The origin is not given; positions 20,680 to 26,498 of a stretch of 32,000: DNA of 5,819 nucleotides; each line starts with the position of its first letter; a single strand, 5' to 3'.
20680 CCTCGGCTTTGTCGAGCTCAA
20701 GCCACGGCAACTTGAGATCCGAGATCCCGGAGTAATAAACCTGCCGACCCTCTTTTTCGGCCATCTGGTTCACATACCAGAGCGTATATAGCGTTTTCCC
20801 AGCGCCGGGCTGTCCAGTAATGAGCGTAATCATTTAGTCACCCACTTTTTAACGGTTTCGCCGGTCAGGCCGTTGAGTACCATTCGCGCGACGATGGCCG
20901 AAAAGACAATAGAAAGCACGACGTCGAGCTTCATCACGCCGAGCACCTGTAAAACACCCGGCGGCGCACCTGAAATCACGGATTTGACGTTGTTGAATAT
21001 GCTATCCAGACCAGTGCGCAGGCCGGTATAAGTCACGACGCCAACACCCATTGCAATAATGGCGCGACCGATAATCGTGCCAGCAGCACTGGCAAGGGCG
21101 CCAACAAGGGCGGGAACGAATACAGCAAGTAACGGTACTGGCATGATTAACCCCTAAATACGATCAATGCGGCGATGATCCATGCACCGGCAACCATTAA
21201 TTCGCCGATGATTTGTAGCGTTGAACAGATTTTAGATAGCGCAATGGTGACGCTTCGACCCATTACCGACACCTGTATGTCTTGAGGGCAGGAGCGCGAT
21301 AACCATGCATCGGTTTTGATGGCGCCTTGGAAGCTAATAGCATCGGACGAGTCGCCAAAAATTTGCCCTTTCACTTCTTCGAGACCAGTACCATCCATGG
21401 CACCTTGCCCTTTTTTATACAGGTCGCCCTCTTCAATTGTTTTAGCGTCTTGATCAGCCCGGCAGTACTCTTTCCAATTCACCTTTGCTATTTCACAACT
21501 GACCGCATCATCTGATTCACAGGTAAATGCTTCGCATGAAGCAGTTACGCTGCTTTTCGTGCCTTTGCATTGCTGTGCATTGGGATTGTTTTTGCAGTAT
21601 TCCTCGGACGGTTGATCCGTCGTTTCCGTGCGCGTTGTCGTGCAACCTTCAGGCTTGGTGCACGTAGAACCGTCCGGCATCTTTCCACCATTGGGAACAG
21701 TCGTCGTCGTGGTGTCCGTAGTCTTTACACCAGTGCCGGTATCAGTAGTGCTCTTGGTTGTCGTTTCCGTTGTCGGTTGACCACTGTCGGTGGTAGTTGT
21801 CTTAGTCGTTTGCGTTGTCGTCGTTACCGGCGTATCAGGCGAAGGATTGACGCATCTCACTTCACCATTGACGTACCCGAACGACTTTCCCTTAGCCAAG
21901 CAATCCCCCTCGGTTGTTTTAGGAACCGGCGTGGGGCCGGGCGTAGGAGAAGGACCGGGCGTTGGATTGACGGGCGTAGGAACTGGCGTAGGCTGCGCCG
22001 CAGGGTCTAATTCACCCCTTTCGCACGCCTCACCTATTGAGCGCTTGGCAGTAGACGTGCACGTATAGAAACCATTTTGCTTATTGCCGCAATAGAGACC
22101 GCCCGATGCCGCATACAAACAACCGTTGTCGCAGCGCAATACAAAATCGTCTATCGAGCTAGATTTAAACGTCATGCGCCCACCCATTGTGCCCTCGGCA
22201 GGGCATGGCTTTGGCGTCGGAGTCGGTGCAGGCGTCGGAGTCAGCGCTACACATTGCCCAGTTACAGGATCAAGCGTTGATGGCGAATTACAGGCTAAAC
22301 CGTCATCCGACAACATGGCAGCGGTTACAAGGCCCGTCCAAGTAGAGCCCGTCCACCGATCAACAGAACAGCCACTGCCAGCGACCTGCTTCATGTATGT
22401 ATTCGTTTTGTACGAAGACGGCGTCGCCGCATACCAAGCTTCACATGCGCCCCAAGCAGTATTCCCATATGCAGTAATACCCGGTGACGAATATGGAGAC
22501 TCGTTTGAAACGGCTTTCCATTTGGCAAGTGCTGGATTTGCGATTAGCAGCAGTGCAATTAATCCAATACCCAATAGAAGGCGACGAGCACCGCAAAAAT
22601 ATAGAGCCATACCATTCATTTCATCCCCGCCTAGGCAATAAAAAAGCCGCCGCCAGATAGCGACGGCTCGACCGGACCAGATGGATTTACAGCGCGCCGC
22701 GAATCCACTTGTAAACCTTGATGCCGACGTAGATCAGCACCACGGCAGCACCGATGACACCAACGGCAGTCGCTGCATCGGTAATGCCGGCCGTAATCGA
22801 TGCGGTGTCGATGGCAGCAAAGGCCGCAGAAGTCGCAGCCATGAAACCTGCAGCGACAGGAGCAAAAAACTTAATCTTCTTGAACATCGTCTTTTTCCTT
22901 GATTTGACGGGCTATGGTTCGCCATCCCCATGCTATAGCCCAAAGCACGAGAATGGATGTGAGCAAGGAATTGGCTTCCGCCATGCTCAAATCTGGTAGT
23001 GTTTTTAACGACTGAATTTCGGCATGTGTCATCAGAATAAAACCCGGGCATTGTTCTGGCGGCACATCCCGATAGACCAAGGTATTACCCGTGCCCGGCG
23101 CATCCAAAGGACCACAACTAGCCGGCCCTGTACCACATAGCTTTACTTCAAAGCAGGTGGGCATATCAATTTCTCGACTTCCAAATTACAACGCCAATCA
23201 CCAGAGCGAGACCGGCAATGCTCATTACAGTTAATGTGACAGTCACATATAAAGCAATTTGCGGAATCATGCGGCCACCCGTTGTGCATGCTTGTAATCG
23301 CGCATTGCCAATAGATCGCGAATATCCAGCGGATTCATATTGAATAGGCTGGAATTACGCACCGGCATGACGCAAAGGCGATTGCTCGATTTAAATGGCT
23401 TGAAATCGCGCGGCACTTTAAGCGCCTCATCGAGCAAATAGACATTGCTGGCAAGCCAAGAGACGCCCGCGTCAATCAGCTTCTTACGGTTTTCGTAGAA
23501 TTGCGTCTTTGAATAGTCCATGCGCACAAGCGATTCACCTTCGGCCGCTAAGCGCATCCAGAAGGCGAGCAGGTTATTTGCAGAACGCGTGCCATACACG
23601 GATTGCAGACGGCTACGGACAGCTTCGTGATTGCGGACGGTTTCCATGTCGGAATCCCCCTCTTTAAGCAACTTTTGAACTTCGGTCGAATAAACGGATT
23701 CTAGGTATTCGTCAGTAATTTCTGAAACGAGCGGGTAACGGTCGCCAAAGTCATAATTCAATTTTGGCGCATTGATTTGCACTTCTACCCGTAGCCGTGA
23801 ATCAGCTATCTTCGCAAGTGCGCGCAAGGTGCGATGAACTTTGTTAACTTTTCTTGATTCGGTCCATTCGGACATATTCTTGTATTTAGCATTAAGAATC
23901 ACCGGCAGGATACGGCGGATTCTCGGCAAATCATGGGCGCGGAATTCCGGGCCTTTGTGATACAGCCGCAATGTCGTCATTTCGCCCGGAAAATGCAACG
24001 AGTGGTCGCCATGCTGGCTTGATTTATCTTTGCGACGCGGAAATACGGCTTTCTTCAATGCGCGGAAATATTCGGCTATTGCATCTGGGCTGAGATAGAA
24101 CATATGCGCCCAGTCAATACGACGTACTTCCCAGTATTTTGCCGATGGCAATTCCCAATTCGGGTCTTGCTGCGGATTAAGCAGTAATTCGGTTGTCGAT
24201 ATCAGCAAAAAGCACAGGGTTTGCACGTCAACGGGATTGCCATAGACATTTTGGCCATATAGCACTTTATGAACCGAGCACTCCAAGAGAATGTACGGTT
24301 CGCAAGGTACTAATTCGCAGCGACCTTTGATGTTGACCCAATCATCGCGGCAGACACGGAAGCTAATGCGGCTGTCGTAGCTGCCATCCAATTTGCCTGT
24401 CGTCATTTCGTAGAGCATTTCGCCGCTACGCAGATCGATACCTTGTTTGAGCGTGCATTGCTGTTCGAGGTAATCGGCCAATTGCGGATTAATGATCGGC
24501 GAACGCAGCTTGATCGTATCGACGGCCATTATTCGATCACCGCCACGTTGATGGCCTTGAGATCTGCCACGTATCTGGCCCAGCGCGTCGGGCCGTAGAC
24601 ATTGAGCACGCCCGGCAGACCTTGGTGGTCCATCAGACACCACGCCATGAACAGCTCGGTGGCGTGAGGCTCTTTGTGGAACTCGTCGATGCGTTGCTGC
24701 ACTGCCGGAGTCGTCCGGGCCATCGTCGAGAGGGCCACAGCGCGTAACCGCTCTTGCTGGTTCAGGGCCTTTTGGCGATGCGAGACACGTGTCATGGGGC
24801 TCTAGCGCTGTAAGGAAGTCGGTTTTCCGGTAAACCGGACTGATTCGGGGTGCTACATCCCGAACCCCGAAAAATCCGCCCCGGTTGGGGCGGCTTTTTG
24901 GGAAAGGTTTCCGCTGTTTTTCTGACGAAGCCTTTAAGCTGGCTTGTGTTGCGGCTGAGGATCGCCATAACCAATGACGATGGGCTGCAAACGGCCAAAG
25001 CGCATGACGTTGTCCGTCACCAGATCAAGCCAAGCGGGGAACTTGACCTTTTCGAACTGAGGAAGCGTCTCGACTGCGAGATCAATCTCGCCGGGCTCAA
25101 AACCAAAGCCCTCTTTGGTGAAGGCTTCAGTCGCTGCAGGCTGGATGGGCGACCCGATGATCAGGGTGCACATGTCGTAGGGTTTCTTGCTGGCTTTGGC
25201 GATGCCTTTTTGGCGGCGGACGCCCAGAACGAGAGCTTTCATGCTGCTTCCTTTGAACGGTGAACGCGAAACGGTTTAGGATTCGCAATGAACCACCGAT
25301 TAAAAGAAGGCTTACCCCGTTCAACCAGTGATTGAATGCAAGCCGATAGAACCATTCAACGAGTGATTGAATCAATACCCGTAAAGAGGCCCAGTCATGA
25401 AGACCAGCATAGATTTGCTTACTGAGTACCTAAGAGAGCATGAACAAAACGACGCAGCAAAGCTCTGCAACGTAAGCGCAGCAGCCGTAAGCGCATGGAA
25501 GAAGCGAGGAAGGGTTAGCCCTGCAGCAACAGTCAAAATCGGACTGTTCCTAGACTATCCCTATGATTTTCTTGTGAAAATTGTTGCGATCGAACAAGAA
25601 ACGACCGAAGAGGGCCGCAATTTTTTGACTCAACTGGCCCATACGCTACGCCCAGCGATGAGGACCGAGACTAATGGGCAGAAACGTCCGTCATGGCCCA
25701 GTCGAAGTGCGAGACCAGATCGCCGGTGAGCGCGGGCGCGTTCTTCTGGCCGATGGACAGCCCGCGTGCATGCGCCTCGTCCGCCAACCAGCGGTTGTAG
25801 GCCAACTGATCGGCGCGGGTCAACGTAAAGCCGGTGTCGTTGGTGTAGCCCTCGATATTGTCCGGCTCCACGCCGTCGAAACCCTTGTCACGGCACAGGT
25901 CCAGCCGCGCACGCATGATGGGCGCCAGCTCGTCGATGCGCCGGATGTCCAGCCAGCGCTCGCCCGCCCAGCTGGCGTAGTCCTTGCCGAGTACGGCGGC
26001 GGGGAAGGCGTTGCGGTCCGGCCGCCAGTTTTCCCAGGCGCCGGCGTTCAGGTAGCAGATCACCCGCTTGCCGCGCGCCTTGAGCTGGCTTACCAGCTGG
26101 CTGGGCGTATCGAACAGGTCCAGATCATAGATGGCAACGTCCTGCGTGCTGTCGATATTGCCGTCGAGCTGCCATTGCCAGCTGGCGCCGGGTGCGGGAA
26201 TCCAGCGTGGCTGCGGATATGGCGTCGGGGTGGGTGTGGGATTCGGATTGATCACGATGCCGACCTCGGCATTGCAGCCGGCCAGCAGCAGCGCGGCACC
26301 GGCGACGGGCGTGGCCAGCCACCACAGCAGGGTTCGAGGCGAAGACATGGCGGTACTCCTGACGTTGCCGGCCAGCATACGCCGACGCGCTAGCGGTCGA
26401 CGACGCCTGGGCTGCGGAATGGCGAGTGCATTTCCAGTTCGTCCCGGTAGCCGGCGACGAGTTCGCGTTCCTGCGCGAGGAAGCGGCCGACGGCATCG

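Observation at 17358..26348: About 8.1-kb inovirus-type prophage inserted inside a GH114 lipoprotein gene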

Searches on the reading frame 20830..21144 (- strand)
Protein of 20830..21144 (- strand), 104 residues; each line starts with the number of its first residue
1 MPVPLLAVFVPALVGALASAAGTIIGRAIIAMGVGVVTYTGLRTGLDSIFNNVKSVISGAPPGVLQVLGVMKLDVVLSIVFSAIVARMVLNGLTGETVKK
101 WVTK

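Call 3: search_protein_families(library=pfam, max_evalue=0.01, proteins=[window:20830-21144:-])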
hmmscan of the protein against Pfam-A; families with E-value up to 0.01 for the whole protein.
window:20830-21144:- (104 aa): 1 family
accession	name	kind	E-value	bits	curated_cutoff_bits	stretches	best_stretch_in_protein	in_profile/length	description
PF10734.14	DUF2523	-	1.5e-15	57.9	22.1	1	13-91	1-79/80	Protein of unknown function (DUF2523)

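Call 4: search_protein_families(library=phrogs, max_evalue=0.01, proteins=[window:20830-21144:-])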
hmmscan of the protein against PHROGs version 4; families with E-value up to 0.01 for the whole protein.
window:20830-21144:- (104 aa): 3 families
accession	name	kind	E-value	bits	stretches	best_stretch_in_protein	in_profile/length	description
phrog_1242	-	head and packaging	2.9e-22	79.6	1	10-100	3-93/97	minor head protein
phrog_974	-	head and packaging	0.00013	23.8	1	48-93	58-102/107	minor head protein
phrog_306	-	head and packaging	0.0023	19.6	1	39-91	57-111/115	minor head protein Ace-like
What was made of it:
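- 20830..21144 (-): pVI-like minor coat protein (DUF2523), 104 aa. PF10734 at 1.5e-15 (call 3); phrog_1242 (call 4).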

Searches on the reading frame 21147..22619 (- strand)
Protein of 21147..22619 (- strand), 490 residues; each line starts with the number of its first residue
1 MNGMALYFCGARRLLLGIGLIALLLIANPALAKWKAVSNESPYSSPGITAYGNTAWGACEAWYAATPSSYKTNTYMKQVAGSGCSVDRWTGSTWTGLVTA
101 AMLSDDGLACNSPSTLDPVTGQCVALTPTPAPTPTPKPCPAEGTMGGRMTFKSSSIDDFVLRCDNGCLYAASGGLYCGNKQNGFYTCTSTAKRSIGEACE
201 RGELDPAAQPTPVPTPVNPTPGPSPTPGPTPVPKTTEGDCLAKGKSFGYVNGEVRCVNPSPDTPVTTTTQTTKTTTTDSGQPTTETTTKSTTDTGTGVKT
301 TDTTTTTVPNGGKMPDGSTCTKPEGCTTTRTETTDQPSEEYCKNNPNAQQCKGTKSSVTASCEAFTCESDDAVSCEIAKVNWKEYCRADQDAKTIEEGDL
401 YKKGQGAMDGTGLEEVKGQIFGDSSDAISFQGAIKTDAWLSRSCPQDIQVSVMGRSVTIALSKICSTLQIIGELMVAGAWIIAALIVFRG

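Call 3: search_protein_families(library=pfam, max_evalue=0.01, proteins=[window:21147-22619:-])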
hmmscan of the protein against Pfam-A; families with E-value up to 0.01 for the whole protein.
window:21147-22619:- (490 aa): 0 families

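Call 4: search_protein_families(library=phrogs, max_evalue=0.01, proteins=[window:21147-22619:-])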
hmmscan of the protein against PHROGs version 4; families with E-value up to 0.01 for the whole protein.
window:21147-22619:- (490 aa): 3 families
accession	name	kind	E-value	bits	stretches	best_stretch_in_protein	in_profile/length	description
phrog_4352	-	unknown function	7.8e-53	181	1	31-490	11-477/479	-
phrog_18418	-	unknown function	3.6e-05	24.1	1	422-487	226-292/298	-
phrog_4454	-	unknown function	0.00034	21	1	402-489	383-474/477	-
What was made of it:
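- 21147..22619 (-): pIII-like adsorption protein, 490 aa. It has a signal peptide, Pro/Thr-rich linkers and a C-terminal membrane anchor. phrog_4352 at 8e-53 over residues 31-490 (call 4).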

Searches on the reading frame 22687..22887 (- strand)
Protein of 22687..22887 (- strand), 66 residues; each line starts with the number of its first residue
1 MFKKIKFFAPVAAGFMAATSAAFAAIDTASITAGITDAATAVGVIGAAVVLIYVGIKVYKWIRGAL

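Call 3: search_protein_families(library=pfam, max_evalue=0.01, proteins=[window:22687-22887:-])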
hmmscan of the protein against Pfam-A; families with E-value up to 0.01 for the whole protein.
window:22687-22887:- (66 aa): 1 family
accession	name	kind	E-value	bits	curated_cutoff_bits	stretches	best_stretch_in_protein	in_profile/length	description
PF05356.16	Phage_Coat_B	-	1e-15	57.9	23.5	1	12-66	2-56/56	Inovirus Coat protein B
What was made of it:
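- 22687..22887 (-): Major coat protein (pVIII-like), 66 aa. PF05356 at 1e-15 (call 3).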

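Call 4: search_protein_families(library=phrogs, max_evalue=0.01, proteins=[window:22687-22887:-])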
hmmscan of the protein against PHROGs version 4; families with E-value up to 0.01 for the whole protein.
window:22687-22887:- (66 aa): 4 families
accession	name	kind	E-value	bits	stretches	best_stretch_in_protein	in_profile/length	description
phrog_2374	-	unknown function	3.2e-15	56.8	1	9-66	16-73/74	-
phrog_7106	-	head and packaging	2.3e-06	28.8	1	1-66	7-72/72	major head protein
phrog_2186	-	head and packaging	0.00013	22.9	1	1-65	3-76/80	virion structural protein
phrog_2145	-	head and packaging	0.0044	18.2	1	13-56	23-70/83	major head protein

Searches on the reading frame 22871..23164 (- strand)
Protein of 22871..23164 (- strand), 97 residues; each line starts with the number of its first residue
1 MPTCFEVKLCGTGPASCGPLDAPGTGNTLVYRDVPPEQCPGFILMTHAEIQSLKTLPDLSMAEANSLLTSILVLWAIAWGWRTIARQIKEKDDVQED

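Call 4: search_protein_families(library=phrogs, max_evalue=0.01, proteins=[window:22871-23164:-])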
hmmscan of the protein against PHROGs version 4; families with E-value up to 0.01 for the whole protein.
window:22871-23164:- (97 aa): 3 families
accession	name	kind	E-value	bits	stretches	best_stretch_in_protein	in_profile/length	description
phrog_4644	-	tail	4.5e-09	37.3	1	36-92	19-70/71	tail protein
phrog_9110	-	unknown function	7.7e-08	33.6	1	54-89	24-60/61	-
phrog_13391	-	unknown function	8.6e-05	23.6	1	48-88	18-58/59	-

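Call 8: search_protein_families(library=pfam, max_evalue=0.01, proteins=[window:22871-23164:-])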
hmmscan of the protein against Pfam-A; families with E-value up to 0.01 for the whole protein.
window:22871-23164:- (97 aa): 0 families

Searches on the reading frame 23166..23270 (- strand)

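Call 19: search_protein_families(library=phrogs, max_evalue=0.01, proteins=[window:23166-23270:-])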
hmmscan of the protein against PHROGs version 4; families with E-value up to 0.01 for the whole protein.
window:23166-23270:- (34 aa): 1 family
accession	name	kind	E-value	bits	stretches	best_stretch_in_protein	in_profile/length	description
phrog_35299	-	unknown function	0.0024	18.7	1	6-29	4-27/55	-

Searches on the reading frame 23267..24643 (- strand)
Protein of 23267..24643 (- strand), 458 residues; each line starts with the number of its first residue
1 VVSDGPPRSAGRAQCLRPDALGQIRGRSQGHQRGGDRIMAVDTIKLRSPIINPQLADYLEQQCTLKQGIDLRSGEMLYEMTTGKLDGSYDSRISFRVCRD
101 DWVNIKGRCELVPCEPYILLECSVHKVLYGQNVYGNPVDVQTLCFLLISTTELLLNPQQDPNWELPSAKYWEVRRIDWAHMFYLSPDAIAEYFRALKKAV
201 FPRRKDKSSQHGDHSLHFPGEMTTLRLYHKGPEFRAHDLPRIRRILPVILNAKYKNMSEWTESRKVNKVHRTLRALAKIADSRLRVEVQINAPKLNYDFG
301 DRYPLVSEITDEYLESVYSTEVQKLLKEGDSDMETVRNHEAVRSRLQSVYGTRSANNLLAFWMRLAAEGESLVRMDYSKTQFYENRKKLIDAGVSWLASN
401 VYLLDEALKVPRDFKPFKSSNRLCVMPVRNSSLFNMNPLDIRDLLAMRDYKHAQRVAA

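Call 3: search_protein_families(library=pfam, max_evalue=0.01, proteins=[window:23267-24643:-])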
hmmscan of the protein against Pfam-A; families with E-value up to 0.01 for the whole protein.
window:23267-24643:- (458 aa): 2 families
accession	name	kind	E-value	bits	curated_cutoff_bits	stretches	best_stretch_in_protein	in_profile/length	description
PF05144.20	Phage_CRI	-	5e-11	43.2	21.7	1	84-292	44-215/232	Replication-associated protein G2P N-terminal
PF05155.20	G2P_X_C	-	0.00012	23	25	1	354-395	11-51/88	Replication-associated protein G2P C-terminal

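Call 4: search_protein_families(library=phrogs, max_evalue=0.01, proteins=[window:23267-24643:-])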
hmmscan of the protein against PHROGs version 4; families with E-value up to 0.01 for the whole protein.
window:23267-24643:- (458 aa): 1 family
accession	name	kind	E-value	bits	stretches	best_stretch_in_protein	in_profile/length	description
phrog_702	-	DNA, RNA and nucleotide metabolism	2e-32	113.8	1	40-396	2-331/382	replication protein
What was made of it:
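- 23267..24529 (-): Rolling-circle replication initiator (pII-like). It is 420 aa from the ATG that overlaps the upstream stop codon. The longest ORF reaches 24643. PF05144 at 5e-11 and PF05155 (call 3); phrog_702 at 2e-32 (call 4).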

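Call 33: find_related_loci(query=window:23267-24529:-, collection=viral_contigs, flank=10000)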
Query window:23267-24529:- (420 aa) in viral_contigs; peptide patterns used: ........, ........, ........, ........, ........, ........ (x = any residue, [..] = any of these).
9 stretches matched a pattern, but none encodes a relative of the query by tblastn (E <= 1e-3).

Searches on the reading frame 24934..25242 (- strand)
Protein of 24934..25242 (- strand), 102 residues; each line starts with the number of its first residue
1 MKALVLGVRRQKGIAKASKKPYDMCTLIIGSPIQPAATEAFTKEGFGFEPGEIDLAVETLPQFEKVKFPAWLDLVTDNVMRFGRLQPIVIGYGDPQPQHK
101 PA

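Call 4: search_protein_families(library=phrogs, max_evalue=0.01, proteins=[window:24934-25242:-])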
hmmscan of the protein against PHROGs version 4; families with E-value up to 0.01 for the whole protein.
window:24934-25242:- (102 aa): 1 family
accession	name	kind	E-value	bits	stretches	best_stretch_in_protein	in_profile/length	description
phrog_929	-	moron, auxiliary metabolic gene and host takeover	1.9e-16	61.1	1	1-92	1-93/103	RstB sensor of two protein system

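Call 8: search_protein_families(library=pfam, max_evalue=0.01, proteins=[window:24934-25242:-])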
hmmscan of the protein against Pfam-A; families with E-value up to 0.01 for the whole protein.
window:24934-25242:- (102 aa): 1 family
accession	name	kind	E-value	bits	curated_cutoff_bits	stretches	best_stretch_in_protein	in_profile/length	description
PF07459.16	CTX_RstB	-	8.7e-08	32.8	26.2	1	4-77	3-80/92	CTX phage RstB protein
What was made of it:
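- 24934..25242 (-): RstB-like protein (probably a single-stranded-DNA-binding protein), 102 aa. PF07459 at 9e-8 (call 8); phrog_929 at 2e-16 (call 4).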

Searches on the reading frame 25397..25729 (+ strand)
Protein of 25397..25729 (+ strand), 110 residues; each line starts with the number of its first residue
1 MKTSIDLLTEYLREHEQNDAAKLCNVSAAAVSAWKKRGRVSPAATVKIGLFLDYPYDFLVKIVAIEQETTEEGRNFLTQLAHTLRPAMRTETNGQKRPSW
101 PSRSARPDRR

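Call 8: search_protein_families(library=pfam, max_evalue=0.01, proteins=[window:25397-25729:+])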
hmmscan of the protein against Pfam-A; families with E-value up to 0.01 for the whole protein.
window:25397-25729:+ (110 aa): 0 families

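Call 19: search_protein_families(library=phrogs, max_evalue=0.01, proteins=[window:25397-25729:+])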
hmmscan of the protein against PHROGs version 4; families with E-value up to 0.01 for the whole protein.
window:25397-25729:+ (110 aa): 7 families
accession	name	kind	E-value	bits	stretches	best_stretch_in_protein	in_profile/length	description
phrog_4441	-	DNA, RNA and nucleotide metabolism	8.3e-07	30.2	1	1-89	2-95/98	HTH DNA binding protein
phrog_35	-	transcription regulation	0.00014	23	1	8-45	78-116/181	transcriptional repressor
phrog_31301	-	DNA, RNA and nucleotide metabolism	0.00069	20.7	1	1-69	1-69/87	DNA binding protein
phrog_8008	-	DNA, RNA and nucleotide metabolism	0.0036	18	1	21-69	21-62/66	DNA binding protein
phrog_638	-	transcription regulation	0.0043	17.9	1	1-74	1-78/145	transcriptional regulator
phrog_2474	-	transcription regulation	0.0055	17.6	1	17-45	51-79/118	MerR-like transcriptional regulator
phrog_8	-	transcription regulation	0.0087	16.5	1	17-62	92-218/346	transcriptional regulator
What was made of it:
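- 25397..25729 (+): HTH repressor-like ORF that reads across attR. It is 110 aa in the integrated form and 127 aa in the circular form. phrog_4441 at 8e-7 and phrog_35 (call 19).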

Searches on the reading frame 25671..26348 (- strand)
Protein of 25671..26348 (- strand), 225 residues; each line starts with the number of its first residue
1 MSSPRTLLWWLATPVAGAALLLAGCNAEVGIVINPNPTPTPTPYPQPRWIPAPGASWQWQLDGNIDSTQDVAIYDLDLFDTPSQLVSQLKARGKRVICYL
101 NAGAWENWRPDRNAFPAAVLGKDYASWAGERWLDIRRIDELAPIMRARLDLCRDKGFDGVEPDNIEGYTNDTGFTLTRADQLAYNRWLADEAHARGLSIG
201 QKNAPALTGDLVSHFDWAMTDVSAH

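Call 3: search_protein_families(library=pfam, max_evalue=0.01, proteins=[window:25671-26348:-])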
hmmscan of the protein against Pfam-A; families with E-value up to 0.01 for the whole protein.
window:25671-26348:- (225 aa): 1 family
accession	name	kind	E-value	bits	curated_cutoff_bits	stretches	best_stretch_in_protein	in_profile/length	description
PF03537.19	Glyco_hydro_114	-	2e-67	227.3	27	1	56-220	1-171/231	Glycoside-hydrolase family GH114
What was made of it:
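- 25671..26348 (-): GH114 gene, 5' fragment. It has 220 native residues with the lipobox LLAGC, then DVSAH and a stop. It keeps the catalytic Asp163 and loses Glu221. PF03537 positions 1-171 of 231, 2e-67 (call 3).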
